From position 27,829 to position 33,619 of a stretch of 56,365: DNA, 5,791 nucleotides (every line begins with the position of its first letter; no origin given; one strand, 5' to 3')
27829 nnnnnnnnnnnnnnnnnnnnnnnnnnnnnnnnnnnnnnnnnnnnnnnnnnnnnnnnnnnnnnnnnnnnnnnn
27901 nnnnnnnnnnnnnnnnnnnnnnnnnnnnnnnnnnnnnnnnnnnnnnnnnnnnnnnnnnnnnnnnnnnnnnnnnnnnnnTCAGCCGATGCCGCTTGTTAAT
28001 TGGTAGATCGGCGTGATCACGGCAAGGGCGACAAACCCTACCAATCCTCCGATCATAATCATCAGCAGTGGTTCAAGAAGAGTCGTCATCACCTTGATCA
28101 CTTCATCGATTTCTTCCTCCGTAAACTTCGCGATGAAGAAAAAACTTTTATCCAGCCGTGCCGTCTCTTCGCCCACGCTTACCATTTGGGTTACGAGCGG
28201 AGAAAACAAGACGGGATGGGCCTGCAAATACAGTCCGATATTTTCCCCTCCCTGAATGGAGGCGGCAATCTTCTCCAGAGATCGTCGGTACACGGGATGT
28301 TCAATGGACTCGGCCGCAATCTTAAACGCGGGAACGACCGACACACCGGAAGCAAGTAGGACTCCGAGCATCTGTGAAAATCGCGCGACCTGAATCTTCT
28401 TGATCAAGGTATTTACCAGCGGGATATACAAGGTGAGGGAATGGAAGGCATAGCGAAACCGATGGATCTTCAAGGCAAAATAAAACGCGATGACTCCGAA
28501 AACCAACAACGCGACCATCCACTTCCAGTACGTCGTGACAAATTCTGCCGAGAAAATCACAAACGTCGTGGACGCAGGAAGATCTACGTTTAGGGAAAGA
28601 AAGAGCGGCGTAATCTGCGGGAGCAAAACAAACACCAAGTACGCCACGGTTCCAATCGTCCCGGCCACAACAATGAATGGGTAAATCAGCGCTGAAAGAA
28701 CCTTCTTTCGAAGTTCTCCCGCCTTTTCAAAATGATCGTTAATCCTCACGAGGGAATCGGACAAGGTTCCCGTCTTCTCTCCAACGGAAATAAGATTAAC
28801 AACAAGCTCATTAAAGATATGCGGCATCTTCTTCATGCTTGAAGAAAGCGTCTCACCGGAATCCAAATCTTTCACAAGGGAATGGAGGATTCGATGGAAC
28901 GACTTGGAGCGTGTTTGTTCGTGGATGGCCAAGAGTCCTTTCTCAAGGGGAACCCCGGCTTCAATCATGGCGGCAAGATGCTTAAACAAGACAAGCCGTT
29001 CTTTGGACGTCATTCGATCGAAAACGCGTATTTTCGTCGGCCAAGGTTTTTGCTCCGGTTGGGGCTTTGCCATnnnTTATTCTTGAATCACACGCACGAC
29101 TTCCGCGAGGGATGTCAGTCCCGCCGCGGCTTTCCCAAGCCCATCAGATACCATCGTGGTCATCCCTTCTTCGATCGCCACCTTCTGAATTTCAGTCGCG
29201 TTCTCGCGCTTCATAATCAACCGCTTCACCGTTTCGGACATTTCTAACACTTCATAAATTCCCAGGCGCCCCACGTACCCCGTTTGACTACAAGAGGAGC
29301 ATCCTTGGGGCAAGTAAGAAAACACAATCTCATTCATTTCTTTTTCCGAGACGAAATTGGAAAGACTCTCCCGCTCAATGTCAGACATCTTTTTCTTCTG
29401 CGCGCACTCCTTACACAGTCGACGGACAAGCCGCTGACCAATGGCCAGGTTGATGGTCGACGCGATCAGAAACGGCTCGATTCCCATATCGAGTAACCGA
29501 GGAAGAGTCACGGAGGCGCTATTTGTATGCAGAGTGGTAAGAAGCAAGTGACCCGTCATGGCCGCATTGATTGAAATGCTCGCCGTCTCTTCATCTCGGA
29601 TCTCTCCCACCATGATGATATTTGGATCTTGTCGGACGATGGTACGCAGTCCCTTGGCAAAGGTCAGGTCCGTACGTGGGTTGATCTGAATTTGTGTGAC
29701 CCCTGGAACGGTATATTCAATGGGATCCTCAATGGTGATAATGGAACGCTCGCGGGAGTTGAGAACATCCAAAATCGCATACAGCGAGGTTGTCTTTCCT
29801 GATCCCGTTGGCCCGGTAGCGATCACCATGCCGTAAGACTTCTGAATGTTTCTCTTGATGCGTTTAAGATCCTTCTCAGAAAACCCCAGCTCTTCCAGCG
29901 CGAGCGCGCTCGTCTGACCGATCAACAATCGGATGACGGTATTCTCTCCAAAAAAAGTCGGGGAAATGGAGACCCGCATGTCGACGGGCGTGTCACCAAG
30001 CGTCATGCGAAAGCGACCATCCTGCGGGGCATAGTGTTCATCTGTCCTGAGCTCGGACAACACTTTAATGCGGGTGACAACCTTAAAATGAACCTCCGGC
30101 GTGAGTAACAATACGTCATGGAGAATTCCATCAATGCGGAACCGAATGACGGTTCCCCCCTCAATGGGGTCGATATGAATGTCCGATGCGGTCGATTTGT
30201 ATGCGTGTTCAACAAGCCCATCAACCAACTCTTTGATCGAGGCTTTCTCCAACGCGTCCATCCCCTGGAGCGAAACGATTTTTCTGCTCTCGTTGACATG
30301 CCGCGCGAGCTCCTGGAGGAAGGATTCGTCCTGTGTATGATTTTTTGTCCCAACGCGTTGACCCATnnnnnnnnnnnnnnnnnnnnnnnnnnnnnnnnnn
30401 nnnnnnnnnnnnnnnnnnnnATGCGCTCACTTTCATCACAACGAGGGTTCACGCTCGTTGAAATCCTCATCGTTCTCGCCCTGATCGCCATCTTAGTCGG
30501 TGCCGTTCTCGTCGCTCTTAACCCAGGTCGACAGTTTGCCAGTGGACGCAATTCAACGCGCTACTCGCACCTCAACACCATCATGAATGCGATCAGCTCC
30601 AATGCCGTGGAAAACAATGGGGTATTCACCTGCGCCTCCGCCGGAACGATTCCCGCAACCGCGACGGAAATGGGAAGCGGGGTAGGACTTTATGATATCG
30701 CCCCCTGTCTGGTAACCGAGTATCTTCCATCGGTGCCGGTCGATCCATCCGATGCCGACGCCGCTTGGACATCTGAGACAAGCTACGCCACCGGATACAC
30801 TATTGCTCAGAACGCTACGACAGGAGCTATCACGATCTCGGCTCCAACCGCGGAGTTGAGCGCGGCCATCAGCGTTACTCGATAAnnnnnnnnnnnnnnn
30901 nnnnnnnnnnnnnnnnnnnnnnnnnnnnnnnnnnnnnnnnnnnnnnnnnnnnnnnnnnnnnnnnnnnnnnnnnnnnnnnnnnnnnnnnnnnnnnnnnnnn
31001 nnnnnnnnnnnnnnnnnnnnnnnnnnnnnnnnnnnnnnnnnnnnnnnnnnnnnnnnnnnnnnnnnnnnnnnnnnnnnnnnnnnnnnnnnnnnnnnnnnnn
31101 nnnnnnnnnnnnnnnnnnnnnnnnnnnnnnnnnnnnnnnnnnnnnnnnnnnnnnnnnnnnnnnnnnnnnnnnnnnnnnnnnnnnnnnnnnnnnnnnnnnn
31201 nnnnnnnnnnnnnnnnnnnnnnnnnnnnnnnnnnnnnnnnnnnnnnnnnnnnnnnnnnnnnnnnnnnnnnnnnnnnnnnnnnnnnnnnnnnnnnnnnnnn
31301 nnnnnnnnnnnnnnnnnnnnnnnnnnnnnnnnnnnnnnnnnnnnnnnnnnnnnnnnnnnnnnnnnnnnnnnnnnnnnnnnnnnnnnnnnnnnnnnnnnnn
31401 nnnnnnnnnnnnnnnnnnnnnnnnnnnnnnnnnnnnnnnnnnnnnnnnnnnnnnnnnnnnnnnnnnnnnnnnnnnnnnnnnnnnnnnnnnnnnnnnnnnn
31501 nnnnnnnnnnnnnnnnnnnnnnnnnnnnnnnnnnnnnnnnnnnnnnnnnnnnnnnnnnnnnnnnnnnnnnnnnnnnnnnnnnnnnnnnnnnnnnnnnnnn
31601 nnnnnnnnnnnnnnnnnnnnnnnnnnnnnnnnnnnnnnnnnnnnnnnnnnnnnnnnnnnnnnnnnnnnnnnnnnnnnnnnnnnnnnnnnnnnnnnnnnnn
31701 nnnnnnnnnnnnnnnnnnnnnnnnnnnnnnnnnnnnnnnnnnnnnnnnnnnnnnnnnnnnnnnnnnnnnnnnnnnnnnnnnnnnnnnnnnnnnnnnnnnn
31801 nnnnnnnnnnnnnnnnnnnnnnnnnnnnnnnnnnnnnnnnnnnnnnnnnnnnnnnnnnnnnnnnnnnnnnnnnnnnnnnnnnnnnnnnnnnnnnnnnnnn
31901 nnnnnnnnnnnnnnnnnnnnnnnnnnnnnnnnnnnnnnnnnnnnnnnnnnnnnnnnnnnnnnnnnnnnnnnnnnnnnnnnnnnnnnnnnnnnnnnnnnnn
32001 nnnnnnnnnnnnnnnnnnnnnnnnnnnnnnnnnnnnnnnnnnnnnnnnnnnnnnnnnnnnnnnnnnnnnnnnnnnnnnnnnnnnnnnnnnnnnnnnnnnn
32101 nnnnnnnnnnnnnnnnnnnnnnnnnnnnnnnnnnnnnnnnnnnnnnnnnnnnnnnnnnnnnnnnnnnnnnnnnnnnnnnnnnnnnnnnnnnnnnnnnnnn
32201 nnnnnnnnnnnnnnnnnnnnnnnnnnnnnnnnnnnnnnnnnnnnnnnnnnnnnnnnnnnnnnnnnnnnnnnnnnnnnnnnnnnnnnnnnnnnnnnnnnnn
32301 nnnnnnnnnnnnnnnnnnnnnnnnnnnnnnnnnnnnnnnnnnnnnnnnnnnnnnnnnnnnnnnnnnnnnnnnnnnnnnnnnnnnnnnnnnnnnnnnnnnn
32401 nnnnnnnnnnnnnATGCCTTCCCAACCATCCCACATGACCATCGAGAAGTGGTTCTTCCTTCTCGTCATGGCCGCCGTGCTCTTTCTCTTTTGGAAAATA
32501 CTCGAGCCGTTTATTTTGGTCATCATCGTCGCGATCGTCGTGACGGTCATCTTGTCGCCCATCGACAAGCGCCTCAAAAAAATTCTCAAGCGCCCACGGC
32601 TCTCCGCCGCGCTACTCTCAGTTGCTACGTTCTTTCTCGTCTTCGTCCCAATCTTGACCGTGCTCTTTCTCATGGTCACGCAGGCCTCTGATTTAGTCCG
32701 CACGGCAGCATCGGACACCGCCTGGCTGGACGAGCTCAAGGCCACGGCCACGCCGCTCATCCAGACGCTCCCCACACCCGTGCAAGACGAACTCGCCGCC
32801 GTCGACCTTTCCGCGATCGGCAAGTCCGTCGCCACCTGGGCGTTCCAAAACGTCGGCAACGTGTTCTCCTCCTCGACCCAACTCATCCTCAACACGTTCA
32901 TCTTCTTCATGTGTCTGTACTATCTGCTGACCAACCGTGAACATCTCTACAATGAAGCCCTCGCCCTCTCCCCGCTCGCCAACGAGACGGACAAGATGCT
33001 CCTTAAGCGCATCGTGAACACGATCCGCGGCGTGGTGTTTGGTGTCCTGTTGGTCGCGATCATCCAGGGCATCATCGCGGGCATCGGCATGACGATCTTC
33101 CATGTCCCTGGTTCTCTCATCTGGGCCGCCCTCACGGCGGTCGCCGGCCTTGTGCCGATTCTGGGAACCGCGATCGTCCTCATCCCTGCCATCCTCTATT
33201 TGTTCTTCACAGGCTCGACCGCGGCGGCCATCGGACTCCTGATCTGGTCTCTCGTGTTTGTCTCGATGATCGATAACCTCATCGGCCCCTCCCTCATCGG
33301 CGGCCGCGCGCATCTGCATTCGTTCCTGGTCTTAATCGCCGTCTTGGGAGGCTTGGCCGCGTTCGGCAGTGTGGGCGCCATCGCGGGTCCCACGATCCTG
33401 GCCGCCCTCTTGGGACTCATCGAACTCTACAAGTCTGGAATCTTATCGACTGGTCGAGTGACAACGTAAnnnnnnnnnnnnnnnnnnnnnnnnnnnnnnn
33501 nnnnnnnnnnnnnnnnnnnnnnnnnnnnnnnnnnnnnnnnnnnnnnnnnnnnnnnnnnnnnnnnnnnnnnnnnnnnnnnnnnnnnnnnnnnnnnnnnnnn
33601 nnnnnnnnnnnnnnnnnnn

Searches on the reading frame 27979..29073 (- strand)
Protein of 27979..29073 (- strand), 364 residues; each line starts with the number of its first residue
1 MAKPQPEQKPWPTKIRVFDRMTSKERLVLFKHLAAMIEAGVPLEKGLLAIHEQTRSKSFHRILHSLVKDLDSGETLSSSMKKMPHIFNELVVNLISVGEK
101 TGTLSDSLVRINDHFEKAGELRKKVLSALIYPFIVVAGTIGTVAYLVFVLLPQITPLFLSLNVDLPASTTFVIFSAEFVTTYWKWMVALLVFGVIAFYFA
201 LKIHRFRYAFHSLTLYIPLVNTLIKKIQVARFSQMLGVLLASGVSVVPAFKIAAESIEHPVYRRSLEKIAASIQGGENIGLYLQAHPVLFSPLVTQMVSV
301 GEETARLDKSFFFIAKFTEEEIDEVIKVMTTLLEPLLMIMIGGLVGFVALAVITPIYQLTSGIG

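Call 79: search_protein_families(library=pfam, proteins=[window:27979-29073:-], max_evalue=0.00001)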
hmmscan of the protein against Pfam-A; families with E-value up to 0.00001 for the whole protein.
window:27979-29073:- (364 aa): 1 family
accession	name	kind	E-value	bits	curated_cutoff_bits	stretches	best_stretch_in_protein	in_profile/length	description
PF00482.28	T2SSF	-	3.1e-50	169.8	25.2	2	31-152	3-125/125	Type II secretion system (T2SS), protein F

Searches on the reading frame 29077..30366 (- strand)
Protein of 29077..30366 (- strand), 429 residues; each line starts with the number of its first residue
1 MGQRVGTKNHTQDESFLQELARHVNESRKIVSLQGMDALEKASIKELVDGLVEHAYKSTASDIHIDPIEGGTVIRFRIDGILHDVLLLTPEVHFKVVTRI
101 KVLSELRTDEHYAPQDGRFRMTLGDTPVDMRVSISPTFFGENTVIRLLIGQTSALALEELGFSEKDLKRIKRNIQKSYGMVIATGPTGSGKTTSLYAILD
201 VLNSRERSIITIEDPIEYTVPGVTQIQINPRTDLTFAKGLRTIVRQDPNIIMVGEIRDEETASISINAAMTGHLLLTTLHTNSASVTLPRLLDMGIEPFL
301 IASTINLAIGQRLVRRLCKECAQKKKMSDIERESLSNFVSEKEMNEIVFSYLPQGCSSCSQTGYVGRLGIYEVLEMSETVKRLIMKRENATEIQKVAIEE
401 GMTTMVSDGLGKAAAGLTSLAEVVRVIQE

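Call 79: search_protein_families(library=pfam, proteins=[window:29077-30366:-], max_evalue=0.00001)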
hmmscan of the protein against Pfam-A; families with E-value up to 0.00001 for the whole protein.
window:29077-30366:- (429 aa): 1 family
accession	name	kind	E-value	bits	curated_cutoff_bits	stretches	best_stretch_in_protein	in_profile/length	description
PF00437.27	T2SSE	-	2.2e-125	418.6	24.9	1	39-425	3-370/370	Type II/IV secretion system protein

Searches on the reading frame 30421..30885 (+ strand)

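Call 81: search_protein_families(library=pfam, proteins=[window:30421-30885:+], max_evalue=0.00001)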
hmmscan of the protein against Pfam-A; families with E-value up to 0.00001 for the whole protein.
window:30421-30885:+ (154 aa): 1 family
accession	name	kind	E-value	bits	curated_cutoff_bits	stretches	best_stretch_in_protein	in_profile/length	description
PF07963.17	N_methyl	-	1.6e-08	34.2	21.2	1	5-30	2-27/27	Prokaryotic N-terminal methylation motif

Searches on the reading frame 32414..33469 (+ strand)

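Call 79: search_protein_families(library=pfam, proteins=[window:32414-33469:+], max_evalue=0.00001)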
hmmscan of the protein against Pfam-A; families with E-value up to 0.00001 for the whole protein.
window:32414-33469:+ (351 aa): 1 family
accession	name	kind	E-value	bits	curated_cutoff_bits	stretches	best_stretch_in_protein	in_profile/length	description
PF01594.21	AI-2E_transport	-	2.4e-50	172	34.3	1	15-339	3-326/327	AI-2E family transporter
